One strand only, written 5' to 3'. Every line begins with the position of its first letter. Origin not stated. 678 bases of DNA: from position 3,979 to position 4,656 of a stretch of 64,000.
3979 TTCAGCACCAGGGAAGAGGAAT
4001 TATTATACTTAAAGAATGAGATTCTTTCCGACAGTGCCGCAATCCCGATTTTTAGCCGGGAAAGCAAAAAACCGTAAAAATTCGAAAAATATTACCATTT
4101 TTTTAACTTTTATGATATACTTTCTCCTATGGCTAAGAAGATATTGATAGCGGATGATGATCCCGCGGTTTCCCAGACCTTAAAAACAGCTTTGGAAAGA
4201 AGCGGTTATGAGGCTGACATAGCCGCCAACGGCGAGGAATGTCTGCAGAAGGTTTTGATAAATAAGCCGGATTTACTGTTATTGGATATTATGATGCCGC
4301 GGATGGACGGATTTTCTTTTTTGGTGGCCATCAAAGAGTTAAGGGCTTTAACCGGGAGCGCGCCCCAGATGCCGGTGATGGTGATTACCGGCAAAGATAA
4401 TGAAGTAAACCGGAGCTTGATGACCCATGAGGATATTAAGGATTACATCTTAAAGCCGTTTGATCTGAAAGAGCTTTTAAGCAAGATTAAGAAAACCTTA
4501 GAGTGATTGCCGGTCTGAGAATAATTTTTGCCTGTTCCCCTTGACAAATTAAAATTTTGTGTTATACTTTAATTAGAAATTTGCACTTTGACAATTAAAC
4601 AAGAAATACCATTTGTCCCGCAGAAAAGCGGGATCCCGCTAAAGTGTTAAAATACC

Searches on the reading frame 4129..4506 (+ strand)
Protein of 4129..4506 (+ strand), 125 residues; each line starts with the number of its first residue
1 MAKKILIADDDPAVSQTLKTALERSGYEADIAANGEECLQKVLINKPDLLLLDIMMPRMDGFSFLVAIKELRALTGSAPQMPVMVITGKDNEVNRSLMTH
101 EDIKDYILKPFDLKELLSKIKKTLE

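Call 9: search_protein_families(library=pfam, proteins=[window:4129-4506:+], max_evalue=0.1)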
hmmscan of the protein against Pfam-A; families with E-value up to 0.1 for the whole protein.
window:4129-4506:+ (125 aa): 3 families
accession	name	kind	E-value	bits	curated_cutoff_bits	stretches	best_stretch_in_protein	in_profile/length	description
PF00072.30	Response_reg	-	6.3e-27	94.4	30.2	1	5-121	1-111/111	Response regulator receiver domain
PF23198.2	PDE8A_N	-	0.0018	18.6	29.6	1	4-94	12-100/147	PDE8A-like, N-terminal domain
PF06490.17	FleQ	-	0.063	14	22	0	4-92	1-81/108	Flagellar regulatory protein FleQ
